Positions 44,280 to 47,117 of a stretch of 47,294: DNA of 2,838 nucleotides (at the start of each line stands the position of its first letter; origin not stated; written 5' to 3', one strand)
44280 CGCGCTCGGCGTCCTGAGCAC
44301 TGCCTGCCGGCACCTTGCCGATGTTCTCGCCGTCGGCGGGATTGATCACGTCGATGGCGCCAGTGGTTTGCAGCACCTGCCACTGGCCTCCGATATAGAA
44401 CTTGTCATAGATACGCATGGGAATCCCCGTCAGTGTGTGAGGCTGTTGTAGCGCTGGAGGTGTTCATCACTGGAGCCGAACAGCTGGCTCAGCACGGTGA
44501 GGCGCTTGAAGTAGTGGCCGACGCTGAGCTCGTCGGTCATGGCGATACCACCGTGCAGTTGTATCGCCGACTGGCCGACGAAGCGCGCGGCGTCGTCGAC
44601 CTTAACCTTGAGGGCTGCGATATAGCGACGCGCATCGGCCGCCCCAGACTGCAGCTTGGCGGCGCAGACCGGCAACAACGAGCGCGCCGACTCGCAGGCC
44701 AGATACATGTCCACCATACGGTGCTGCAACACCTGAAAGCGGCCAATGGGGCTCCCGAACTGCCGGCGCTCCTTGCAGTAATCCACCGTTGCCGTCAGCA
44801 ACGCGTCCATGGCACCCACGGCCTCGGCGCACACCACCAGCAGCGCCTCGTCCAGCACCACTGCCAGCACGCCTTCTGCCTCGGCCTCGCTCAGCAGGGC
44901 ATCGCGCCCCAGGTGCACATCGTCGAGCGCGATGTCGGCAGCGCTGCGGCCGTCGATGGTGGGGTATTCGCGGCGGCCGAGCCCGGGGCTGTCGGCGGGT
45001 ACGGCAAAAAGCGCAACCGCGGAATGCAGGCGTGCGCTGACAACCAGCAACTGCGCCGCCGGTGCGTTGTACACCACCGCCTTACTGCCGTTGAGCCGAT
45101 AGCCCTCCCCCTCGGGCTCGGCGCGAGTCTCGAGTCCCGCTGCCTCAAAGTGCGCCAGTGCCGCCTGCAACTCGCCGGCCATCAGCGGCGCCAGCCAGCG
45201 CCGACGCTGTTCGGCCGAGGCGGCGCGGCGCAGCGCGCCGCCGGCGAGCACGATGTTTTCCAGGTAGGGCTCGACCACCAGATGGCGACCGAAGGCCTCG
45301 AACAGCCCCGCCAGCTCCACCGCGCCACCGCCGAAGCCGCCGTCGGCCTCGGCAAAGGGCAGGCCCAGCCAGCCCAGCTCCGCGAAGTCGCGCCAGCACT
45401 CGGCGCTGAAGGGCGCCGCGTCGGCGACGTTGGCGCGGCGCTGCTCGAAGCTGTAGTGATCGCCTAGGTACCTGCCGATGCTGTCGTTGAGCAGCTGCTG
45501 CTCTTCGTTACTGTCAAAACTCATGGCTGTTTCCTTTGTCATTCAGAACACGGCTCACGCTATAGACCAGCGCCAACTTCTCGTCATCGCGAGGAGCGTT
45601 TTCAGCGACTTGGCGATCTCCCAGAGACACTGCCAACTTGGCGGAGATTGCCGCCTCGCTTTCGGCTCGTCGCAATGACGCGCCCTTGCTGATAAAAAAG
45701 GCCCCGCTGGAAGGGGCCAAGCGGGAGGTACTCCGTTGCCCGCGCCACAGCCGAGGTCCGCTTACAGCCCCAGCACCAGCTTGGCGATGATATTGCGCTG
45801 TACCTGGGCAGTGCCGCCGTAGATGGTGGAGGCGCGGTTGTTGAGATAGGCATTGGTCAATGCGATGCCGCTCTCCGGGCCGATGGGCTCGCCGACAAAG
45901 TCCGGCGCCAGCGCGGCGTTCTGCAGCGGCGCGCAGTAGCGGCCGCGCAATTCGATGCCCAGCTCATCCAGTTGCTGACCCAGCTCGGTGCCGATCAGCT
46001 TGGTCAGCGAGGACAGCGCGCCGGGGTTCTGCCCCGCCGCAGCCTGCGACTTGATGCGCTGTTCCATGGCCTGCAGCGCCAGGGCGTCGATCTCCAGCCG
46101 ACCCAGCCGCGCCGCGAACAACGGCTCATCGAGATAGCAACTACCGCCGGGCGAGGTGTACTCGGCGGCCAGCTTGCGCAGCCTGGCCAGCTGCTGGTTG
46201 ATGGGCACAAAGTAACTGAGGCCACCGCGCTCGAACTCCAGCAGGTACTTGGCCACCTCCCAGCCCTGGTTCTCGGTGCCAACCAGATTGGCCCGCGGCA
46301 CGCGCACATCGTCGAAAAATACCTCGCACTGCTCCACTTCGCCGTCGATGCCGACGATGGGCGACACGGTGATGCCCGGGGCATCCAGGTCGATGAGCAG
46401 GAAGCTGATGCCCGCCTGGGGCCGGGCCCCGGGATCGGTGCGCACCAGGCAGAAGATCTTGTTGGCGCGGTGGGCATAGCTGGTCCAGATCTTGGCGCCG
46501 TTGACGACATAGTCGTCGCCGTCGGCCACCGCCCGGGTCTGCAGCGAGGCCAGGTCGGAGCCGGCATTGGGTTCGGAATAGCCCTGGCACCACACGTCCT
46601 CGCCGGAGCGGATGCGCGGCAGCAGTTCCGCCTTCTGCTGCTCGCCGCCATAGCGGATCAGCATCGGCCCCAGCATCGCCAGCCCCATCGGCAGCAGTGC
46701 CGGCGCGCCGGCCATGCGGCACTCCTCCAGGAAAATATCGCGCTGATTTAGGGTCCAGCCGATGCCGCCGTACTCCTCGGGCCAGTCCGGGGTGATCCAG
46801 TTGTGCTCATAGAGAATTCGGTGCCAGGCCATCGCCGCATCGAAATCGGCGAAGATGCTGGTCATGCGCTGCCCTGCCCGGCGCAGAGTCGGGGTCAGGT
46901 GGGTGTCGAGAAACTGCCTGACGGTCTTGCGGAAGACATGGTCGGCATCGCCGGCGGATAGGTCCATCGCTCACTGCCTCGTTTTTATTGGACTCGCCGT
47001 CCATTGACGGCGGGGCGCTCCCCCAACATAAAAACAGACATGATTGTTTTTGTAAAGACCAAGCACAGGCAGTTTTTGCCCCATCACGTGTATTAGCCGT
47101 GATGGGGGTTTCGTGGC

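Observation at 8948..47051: An AT-rich inverted repeat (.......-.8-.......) occurs 8 times, always in a promoter region of the catabolic cluster, suggesting a single-regulator regulon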

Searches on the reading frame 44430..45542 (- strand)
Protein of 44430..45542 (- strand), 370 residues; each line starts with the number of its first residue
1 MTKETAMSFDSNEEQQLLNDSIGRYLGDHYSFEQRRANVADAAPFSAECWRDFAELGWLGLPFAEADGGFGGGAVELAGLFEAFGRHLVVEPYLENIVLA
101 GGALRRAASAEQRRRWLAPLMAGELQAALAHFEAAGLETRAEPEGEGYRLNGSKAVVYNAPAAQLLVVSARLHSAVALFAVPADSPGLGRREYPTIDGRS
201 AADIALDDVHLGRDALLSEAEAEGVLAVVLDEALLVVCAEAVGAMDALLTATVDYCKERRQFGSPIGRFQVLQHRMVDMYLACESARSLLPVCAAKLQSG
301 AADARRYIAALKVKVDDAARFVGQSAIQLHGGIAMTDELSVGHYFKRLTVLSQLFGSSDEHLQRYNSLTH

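Call 9: search_protein_families(library=pfam, proteins=[window:44430-45542:-])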
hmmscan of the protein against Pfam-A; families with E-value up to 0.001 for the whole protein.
window:44430-45542:- (370 aa): 4 families
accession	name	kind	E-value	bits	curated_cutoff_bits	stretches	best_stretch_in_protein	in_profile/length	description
PF00441.29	Acyl-CoA_dh_1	-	3.3e-25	89.4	22.4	1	235-361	16-141/150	Acyl-CoA dehydrogenase, C-terminal domain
PF02771.21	Acyl-CoA_dh_N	-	1.2e-14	55.1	22.9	1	12-124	1-113/113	Acyl-CoA dehydrogenase, N-terminal domain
PF02770.24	Acyl-CoA_dh_M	-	1.3e-10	41.8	33.3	1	133-209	12-97/97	Acyl-CoA dehydrogenase, middle domain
PF08028.16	Acyl-CoA_dh_2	-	0.00014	22.6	22.7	1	235-328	1-103/134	Acyl-CoA dehydrogenase, C-terminal domain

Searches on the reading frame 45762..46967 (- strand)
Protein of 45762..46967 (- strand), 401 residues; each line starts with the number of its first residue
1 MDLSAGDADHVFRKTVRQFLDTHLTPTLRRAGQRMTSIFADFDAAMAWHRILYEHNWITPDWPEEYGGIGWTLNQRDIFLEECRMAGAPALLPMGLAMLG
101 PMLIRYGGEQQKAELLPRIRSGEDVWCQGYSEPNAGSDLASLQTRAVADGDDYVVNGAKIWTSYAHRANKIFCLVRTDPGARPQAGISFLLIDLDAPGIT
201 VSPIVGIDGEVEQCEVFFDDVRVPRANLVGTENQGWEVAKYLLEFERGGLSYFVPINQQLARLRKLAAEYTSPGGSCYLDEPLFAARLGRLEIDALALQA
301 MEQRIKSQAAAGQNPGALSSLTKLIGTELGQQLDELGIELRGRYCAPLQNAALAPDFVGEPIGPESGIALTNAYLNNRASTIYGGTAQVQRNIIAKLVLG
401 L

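Call 19: search_protein_families(library=ncbifam, proteins=[window:45762-46967:-], max_evalue=0.00001)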
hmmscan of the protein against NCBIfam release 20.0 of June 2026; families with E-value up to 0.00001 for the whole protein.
window:45762-46967:- (401 aa): 16 families
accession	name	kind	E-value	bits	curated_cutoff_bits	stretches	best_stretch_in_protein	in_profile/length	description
TIGR03204.1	pimC_large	equivalog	4.3e-101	338.7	623.85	1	2-401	1-395/395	pimeloyl-CoA dehydrogenase large subunit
NF042972.1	AcrlCoAredClosAcrC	equivalog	1.9e-34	119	640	1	1-250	1-245/378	acryloyl-CoA reductase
NF043006.1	CyhCrbnylCoADH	equivalog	6.4e-26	91.2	650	1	38-242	26-236/380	cyclohexane-1-carbonyl-CoA dehydrogenase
TIGR03207.1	cyc_hxne_CoA_dh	equivalog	1.9e-25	89.4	575.35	1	51-238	40-229/372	cyclohexanecarboxyl-CoA dehydrogenase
NF045652.1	ProlPCPDhRedW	equivalog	8.2e-25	87.4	650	1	96-250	89-243/376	L-prolyl-[peptidyl-carrier protein] dehydrogenase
NF045552.1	GlutCoADH_Des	equivalog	1.3e-23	83.8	470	1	5-237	5-234/387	glutaryl-CoA dehydrogenase Acd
NF008997.0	PRK12341.1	equivalog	2.8e-23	82.6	537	1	54-247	48-242/382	acyl-CoA dehydrogenase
NF053553.1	prodigi_MBC_PigA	equivalog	3.8e-22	79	500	1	103-251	100-249/381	prodigiosin MBC biosynthesis dehydrogenase PigA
NF058590.1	AcCoDHFadEBacil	equivalog_domain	9.3e-20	70.7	600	1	9-247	25-257/586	acyl-CoA dehydrogenase FadE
NF042439.1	SulpropCoADesulf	equivalog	8.3e-18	64.3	600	1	45-231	24-216/379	3-sulfinopropanoyl-CoA desulfinase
NF002885.1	PRK03354.1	equivalog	2.2e-16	59.9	540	1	63-247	57-239/378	crotonobetainyl-CoA dehydrogenase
NF007000.1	PRK09463.1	subfamily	2.4e-11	42.7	600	1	51-149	81-182/726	acyl-CoA dehydrogenase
NF052270.1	Staph_DH_FadE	equivalog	5.7e-11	41.8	600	1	106-252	119-264/400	acyl-CoA dehydrogenase FadE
TIGR03203.1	pimD_small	equivalog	3.7e-09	36.2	652.7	1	97-238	91-231/378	pimeloyl-CoA dehydrogenase small subunit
NF009586.0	PRK13026.1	subfamily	7e-09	34.5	608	1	63-148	128-216/777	acyl-CoA dehydrogenase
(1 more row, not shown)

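Call 46: search_protein_families(library=pfam, proteins=[window:45762-46967:-], max_evalue=0.01)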
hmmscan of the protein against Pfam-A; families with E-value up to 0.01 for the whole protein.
window:45762-46967:- (401 aa): 3 families
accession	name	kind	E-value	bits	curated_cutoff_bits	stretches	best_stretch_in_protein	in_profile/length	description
PF02770.24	Acyl-CoA_dh_M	-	2.2e-20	73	33.3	1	127-221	1-97/97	Acyl-CoA dehydrogenase, middle domain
PF02771.21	Acyl-CoA_dh_N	-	5e-16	59.5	22.9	1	10-123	5-113/113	Acyl-CoA dehydrogenase, N-terminal domain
PF00441.29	Acyl-CoA_dh_1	-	8.8e-16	58.8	22.4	1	233-397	1-148/150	Acyl-CoA dehydrogenase, C-terminal domain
